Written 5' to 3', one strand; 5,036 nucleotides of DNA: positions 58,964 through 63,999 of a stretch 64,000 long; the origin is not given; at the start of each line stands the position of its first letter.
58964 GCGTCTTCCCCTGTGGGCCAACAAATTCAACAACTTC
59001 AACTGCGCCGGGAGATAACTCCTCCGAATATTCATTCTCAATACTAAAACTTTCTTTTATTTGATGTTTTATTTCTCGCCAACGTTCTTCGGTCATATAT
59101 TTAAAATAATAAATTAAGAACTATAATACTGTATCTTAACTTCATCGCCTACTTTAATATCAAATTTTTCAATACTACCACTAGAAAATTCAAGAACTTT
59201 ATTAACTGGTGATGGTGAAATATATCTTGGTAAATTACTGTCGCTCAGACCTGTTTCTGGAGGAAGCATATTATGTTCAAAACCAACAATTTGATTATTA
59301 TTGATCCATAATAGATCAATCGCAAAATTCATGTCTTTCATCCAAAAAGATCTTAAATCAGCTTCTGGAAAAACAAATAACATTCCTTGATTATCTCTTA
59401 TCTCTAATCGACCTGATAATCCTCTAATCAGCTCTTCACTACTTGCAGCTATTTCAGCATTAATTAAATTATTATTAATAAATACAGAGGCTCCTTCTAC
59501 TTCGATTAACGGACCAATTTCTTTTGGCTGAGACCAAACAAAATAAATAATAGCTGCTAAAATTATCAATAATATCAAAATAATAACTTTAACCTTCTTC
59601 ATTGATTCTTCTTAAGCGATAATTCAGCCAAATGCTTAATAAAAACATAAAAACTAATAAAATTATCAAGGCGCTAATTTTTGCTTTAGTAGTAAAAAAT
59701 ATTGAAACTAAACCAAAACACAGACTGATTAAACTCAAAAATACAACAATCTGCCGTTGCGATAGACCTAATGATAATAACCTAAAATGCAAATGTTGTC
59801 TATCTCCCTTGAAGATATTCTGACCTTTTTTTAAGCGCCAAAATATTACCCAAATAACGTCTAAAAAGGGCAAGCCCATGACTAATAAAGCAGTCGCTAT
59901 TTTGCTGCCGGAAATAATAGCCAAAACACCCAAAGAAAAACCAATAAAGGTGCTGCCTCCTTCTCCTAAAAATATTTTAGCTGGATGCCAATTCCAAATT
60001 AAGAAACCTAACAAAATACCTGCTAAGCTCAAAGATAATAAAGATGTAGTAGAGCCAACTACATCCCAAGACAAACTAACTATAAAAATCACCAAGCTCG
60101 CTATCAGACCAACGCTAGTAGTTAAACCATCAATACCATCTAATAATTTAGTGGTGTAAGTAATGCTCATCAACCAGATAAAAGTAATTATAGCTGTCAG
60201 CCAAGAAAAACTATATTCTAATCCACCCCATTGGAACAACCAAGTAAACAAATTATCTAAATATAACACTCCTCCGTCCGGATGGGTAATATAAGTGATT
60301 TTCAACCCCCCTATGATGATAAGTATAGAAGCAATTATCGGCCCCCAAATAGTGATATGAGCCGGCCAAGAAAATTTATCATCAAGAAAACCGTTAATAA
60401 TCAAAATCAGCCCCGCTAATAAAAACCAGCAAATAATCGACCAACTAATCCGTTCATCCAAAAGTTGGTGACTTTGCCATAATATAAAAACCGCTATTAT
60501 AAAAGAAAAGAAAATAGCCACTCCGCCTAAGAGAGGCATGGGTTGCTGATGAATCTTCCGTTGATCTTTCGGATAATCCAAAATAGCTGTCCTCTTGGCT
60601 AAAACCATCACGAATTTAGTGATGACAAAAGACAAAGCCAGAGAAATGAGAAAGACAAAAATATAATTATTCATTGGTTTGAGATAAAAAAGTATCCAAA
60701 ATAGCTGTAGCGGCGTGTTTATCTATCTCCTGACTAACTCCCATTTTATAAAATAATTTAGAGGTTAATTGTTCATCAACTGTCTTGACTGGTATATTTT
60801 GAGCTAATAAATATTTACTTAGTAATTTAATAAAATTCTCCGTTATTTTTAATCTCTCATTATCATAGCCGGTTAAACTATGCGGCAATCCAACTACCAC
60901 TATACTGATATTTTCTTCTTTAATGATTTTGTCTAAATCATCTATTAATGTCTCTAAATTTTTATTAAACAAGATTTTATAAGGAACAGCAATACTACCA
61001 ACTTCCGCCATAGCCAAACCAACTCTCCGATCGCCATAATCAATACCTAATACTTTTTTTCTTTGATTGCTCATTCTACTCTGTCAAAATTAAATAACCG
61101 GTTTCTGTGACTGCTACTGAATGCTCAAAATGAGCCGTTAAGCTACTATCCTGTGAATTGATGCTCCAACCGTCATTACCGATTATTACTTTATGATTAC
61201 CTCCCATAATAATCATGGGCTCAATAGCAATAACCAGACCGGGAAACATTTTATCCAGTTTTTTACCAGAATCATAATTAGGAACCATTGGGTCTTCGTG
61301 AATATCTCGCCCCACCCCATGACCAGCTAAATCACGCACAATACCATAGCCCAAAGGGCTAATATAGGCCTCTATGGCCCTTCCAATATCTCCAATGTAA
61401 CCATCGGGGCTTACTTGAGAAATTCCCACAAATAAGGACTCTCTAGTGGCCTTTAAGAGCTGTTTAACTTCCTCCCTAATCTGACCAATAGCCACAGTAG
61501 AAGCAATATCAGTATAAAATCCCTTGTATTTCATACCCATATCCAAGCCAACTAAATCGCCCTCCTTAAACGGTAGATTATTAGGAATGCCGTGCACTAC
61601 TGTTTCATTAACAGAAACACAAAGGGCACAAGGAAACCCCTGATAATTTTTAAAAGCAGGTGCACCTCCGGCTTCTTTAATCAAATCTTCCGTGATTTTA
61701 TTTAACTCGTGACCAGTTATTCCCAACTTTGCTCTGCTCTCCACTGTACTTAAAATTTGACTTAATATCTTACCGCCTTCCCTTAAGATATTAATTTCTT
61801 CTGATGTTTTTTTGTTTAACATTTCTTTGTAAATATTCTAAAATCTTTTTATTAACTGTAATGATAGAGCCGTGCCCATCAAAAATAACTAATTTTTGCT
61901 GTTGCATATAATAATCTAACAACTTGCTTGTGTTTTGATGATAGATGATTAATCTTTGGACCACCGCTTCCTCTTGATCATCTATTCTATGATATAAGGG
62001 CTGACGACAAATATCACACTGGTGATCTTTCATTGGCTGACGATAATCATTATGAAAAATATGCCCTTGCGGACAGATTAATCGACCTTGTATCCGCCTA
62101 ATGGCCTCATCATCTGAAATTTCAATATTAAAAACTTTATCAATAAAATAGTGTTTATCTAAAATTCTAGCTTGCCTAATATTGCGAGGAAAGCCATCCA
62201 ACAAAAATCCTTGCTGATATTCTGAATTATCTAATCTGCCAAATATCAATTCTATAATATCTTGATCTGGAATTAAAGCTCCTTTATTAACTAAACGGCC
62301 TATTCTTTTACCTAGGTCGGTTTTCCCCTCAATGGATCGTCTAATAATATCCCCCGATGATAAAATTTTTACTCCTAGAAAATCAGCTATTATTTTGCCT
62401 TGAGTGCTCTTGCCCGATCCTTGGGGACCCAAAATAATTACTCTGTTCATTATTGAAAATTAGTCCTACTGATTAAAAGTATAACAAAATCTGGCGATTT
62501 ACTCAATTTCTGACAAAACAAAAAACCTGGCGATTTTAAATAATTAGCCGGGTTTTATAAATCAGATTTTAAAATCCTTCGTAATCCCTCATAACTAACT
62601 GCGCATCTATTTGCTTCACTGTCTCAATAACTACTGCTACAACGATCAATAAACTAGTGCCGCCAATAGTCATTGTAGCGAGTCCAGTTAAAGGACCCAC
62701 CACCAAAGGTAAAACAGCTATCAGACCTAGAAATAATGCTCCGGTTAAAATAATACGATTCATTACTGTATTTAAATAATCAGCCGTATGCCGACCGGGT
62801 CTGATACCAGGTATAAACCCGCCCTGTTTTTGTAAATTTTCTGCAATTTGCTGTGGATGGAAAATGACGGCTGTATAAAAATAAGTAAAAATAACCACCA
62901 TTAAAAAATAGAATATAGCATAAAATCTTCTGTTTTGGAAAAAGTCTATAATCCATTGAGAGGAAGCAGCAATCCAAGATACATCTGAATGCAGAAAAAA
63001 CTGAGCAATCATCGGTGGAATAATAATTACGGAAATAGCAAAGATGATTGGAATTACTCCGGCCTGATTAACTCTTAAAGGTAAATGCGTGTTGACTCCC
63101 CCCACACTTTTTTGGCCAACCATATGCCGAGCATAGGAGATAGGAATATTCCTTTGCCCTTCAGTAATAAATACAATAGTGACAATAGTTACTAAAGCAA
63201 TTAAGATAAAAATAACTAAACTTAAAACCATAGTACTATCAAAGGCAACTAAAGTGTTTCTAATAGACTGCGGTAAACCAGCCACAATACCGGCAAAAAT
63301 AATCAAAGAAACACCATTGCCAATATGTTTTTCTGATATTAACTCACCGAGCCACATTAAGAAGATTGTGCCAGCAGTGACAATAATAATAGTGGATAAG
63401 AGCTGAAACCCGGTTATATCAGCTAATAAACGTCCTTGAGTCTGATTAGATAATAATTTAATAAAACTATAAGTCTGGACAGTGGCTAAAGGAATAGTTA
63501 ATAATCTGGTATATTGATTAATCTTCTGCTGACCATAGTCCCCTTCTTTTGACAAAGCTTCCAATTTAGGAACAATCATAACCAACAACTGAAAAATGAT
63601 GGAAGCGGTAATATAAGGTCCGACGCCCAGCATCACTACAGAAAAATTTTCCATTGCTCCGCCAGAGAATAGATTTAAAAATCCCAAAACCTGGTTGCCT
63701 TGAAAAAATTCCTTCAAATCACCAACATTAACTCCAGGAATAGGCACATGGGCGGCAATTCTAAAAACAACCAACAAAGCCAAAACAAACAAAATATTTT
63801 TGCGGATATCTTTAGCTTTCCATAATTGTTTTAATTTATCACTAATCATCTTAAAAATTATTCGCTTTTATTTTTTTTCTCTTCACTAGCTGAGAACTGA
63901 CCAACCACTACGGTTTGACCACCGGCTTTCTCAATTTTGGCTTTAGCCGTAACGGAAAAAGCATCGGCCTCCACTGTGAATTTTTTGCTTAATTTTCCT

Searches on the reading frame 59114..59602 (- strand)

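Call 53: search_protein_families(library=pfam, proteins=[window:59114-59602:-], max_evalue=0.0001)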
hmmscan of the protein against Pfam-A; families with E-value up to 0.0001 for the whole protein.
window:59114-59602:- (162 aa): 1 family
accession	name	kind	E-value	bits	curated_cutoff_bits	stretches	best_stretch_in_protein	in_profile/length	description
PF02643.20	DUF192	-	7e-26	90.6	27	1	47-157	1-96/96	Uncharacterized ACR, COG1430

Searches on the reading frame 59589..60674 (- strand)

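Call 53: search_protein_families(library=pfam, proteins=[window:59589-60674:-], max_evalue=0.0001)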
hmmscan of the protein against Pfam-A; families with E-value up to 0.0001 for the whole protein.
window:59589-60674:- (361 aa): 1 family
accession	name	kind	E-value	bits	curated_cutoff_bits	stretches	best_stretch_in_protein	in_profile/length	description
PF00953.26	Glycos_transf_4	-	2.1e-26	93.3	27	1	84-255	4-159/160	Glycosyl transferase family 4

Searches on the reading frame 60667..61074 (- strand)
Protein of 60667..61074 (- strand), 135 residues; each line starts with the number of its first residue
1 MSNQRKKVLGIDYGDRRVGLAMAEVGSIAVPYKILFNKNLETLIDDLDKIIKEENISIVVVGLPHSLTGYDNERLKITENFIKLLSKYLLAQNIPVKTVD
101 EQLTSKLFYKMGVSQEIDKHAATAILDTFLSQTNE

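Call 53: search_protein_families(library=pfam, proteins=[window:60667-61074:-], max_evalue=0.0001)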
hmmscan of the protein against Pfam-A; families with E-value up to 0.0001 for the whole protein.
window:60667-61074:- (135 aa): 1 family
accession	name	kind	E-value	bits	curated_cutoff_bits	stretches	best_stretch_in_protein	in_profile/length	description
PF03652.20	RuvX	-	1.5e-24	87.3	29.2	1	7-131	2-133/134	Holliday junction resolvase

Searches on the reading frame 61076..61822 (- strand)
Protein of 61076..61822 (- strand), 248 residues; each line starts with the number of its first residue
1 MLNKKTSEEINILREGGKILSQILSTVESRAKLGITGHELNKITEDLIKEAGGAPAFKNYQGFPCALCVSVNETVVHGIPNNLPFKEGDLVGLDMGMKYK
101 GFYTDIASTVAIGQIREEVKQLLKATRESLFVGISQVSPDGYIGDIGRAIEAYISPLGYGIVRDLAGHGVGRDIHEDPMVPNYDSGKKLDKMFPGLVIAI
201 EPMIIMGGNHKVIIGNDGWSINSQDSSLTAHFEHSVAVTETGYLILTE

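Call 53: search_protein_families(library=pfam, proteins=[window:61076-61822:-], max_evalue=0.0001)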
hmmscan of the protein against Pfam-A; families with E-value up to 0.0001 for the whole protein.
window:61076-61822:- (248 aa): 1 family
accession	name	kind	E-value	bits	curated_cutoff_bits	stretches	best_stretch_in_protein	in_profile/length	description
PF00557.29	Peptidase_M24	-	2.2e-41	142.4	23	1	12-240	2-208/208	Metallopeptidase family M24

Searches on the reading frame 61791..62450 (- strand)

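Call 53: search_protein_families(library=pfam, proteins=[window:61791-62450:-], max_evalue=0.0001)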
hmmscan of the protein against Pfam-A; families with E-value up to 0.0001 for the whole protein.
window:61791-62450:- (219 aa): 4 families
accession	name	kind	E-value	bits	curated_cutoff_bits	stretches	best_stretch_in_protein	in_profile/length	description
PF00406.28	ADK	-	4.2e-37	128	26.8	1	6-185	1-150/151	Adenylate kinase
PF13207.12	AAA_17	-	1.3e-18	68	27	1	7-121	1-120/136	AAA domain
PF13238.12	AAA_18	-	4.1e-07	30.9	29.4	0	4-123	1-111/128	AAA domain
PF05191.20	ADK_lid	-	4.1e-06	27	26.6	1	123-157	1-36/36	Adenylate kinase, active site lid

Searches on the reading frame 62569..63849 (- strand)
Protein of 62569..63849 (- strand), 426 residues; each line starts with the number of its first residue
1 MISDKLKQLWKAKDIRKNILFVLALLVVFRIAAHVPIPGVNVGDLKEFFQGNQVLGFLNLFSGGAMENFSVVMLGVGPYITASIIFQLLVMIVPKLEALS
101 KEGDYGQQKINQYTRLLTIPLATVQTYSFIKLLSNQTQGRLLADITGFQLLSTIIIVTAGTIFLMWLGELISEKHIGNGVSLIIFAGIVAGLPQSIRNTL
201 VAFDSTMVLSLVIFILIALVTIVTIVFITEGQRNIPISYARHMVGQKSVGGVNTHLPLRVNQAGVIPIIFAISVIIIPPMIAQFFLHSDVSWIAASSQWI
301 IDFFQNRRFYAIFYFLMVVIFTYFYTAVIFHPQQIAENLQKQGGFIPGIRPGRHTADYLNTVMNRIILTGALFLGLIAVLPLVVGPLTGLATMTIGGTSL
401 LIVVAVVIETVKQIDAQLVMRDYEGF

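Call 53: search_protein_families(library=pfam, proteins=[window:62569-63849:-], max_evalue=0.0001)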
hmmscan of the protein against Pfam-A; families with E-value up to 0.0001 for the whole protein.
window:62569-63849:- (426 aa): 1 family
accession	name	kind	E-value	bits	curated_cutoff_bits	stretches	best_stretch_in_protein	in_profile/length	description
PF00344.25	SecY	-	1.4e-103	346.9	32.2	1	70-411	1-306/306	SecY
